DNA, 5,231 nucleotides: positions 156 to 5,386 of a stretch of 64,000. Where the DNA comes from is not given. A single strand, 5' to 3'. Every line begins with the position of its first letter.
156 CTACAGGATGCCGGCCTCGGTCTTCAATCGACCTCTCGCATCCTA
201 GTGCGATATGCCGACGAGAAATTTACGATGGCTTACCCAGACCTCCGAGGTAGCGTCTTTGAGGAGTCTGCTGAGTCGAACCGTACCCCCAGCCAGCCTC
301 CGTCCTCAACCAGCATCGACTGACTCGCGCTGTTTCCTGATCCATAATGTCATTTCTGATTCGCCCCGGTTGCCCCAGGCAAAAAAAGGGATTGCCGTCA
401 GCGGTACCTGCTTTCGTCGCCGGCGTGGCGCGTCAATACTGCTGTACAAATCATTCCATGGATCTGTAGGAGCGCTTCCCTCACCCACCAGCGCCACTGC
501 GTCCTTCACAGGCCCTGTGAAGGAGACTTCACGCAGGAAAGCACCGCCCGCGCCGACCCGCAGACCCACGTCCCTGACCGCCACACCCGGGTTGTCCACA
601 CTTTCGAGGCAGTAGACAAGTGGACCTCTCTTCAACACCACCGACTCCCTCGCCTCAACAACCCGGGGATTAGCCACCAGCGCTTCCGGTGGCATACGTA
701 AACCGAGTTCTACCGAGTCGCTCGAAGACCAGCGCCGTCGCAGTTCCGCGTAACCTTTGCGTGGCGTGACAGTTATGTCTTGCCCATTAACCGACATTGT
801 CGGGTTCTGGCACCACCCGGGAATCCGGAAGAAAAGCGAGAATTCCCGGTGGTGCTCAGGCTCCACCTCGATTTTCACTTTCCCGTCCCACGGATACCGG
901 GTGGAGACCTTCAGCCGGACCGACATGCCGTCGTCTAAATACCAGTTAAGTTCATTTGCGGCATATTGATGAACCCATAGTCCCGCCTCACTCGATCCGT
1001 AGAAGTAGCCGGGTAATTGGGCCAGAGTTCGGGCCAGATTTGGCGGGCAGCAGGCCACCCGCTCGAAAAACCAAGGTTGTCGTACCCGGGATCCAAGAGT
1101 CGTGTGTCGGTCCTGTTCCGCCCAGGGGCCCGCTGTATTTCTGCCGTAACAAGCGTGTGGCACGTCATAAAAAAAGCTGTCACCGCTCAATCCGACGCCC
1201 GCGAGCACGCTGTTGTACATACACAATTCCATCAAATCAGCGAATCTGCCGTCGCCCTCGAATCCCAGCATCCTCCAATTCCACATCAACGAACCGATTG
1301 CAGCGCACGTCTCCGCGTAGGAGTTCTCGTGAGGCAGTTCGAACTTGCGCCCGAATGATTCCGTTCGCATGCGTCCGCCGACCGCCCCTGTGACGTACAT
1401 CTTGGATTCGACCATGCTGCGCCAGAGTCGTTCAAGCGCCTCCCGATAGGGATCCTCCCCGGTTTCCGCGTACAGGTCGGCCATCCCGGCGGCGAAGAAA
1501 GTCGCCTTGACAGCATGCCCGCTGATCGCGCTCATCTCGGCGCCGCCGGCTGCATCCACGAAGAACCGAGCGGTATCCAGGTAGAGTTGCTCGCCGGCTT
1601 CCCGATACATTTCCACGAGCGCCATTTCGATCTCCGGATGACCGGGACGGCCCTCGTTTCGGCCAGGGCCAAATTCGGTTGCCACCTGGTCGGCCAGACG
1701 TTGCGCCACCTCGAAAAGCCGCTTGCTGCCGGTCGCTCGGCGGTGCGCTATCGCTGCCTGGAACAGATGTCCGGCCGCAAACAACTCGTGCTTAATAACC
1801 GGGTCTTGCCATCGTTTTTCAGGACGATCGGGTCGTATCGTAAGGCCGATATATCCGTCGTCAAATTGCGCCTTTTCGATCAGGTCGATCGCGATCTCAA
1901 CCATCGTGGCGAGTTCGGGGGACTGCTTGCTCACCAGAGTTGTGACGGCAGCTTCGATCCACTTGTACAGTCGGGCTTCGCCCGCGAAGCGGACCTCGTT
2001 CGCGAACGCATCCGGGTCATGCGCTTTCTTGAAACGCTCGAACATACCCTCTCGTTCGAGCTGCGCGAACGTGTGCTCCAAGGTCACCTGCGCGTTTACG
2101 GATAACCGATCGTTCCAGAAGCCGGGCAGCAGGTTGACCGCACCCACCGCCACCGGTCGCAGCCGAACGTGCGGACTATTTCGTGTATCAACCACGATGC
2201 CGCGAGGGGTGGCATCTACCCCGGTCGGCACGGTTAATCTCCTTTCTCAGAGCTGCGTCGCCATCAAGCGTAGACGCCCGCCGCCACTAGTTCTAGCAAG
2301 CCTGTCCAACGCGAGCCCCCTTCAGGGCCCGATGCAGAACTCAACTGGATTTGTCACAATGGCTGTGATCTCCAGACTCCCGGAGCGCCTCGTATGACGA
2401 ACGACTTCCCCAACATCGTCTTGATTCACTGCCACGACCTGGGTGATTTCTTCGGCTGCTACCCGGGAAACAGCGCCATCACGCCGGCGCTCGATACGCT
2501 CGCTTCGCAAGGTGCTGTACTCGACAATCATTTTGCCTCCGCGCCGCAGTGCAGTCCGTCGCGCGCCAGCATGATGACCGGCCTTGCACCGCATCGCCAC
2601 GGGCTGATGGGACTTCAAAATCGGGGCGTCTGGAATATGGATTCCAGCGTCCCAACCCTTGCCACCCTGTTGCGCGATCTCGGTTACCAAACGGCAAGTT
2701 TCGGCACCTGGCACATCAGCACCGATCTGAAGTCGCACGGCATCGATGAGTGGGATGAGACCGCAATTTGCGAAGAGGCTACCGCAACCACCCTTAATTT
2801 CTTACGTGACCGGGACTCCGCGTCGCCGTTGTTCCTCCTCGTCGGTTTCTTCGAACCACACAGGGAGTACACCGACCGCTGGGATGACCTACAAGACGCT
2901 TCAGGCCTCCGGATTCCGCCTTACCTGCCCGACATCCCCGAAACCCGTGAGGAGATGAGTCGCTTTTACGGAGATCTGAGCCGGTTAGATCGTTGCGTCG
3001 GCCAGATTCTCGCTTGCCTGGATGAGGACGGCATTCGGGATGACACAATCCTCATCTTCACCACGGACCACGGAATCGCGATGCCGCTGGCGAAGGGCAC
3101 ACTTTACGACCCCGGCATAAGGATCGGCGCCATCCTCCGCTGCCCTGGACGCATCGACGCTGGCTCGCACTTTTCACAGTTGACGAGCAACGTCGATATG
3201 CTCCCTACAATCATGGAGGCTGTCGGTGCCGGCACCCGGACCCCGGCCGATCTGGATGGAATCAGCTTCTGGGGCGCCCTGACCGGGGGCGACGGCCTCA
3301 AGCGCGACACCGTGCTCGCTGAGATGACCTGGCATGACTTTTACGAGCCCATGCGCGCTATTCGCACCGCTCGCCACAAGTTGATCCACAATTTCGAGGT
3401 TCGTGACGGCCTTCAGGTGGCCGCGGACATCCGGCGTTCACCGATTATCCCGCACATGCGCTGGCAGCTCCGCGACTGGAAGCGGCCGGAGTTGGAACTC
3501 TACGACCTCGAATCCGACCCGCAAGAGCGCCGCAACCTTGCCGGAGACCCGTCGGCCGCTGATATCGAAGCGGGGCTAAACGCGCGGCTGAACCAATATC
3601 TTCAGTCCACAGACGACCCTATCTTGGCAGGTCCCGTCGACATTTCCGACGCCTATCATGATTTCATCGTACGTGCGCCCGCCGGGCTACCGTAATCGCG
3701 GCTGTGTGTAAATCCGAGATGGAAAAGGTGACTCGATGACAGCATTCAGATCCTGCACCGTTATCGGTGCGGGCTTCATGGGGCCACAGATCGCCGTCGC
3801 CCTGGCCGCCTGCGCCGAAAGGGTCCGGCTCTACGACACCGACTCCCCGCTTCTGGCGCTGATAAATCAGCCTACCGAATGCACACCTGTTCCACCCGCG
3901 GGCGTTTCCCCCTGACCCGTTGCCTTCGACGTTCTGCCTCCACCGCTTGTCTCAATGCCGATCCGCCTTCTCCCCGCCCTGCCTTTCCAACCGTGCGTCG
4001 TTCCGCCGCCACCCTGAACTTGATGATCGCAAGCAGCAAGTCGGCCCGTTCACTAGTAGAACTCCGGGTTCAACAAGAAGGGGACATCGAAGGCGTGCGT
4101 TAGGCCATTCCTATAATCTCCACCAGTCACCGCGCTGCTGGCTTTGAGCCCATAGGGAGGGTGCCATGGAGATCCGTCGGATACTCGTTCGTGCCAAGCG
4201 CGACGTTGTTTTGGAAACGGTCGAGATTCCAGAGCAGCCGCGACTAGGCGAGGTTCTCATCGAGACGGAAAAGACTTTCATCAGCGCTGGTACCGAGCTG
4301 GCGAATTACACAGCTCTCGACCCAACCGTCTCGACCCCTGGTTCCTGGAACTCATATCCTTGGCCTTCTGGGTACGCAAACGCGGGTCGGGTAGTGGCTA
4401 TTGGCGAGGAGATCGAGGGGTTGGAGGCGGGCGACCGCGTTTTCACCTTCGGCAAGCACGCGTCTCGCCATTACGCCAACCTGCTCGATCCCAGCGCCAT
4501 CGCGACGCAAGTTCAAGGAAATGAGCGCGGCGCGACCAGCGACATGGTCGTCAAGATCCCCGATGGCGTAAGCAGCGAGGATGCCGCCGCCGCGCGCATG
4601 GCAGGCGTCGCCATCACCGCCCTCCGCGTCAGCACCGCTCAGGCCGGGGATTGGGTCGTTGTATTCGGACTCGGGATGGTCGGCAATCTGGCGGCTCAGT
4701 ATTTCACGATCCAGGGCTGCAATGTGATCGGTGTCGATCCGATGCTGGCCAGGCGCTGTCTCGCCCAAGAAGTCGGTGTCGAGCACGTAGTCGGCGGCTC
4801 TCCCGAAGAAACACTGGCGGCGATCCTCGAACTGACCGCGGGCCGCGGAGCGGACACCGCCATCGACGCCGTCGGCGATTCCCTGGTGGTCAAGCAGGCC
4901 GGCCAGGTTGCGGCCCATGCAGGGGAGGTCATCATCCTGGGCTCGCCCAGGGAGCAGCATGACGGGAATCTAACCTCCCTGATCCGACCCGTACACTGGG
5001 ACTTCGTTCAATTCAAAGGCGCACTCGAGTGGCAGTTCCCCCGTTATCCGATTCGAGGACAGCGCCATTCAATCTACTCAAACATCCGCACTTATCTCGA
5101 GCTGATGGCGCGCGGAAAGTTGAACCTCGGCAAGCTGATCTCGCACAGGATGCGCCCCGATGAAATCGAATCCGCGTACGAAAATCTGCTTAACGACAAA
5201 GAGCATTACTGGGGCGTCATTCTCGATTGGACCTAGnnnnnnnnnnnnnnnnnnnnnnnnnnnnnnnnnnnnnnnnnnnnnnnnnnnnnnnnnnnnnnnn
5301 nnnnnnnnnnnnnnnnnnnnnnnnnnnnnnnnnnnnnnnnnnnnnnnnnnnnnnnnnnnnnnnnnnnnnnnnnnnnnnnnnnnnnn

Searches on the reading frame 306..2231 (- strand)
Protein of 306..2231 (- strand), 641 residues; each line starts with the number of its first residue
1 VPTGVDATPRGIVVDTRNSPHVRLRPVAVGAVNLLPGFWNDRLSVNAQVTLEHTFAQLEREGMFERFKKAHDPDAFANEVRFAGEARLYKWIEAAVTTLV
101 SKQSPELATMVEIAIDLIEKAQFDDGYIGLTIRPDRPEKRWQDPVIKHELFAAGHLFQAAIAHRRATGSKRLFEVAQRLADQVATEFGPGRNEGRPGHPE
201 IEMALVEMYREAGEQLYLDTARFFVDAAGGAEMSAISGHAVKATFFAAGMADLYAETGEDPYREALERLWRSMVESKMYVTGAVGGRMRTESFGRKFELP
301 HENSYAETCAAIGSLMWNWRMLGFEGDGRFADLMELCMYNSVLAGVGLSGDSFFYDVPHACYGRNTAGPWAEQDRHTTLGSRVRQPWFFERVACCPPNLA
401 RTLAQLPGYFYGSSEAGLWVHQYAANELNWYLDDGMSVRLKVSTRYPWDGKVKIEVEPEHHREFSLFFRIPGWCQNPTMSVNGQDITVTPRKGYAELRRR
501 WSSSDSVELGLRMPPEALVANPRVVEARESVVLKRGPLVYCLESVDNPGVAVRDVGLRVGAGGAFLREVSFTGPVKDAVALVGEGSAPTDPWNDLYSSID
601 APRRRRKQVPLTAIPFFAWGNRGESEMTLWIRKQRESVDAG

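Call 57: search_protein_families(library=pfam, proteins=[window:306-2231:-], max_evalue=0.0001)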
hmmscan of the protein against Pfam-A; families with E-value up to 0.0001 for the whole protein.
window:306-2231:- (641 aa): 3 families
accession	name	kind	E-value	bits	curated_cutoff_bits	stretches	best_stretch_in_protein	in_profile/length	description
PF07944.18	Beta-AFase-like_GH127_cat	-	3.1e-80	270.4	24.9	1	31-407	1-375/376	Beta-L-arabinofuranosidase, GH127 catalytic domain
PF20736.2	Glyco_hydro127M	-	4e-24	85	24.2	1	418-513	2-95/95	Beta-L-arabinofuranosidase, GH127 middle domain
PF20737.2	Glyco_hydro127C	-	7.2e-20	70.9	23.7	1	516-632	2-71/71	Glycoside hydrolase family 127 C-terminal domain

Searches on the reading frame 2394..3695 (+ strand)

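Call 57: search_protein_families(library=pfam, proteins=[window:2394-3695:+], max_evalue=0.0001)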
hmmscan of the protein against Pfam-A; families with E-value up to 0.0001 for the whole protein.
window:2394-3695:+ (433 aa): 3 families
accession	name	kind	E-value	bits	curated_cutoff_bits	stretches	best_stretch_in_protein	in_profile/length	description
PF00884.28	Sulfatase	-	2.4e-40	139.2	25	1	6-278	1-300/301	Sulfatase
PF16347.10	SGSH_C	-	2e-17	64.2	29.3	1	234-338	8-114/154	N-sulphoglucosamine sulphohydrolase, C-terminal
PF01663.27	Phosphodiest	-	1.3e-12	48.4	23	1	29-229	19-222/342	Type I phosphodiesterase / nucleotide pyrophosphatase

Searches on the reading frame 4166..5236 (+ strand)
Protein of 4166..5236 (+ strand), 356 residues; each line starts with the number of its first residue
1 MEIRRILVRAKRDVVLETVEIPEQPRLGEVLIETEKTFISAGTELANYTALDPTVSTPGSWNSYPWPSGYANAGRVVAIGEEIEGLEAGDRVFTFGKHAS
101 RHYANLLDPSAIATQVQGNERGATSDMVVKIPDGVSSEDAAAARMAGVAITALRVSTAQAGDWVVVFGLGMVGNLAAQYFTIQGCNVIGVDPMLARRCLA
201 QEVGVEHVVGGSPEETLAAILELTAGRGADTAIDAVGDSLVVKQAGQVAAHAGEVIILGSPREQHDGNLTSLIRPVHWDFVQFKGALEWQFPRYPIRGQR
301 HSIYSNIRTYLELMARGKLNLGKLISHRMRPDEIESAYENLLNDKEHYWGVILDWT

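Call 57: search_protein_families(library=pfam, proteins=[window:4166-5236:+], max_evalue=0.0001)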
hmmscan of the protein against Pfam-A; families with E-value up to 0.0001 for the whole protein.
window:4166-5236:+ (356 aa): 1 family
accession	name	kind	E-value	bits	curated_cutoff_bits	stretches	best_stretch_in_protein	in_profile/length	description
PF00107.32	ADH_zinc_N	-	5.3e-16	59.2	31.8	1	172-271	2-101/129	Zinc-binding dehydrogenase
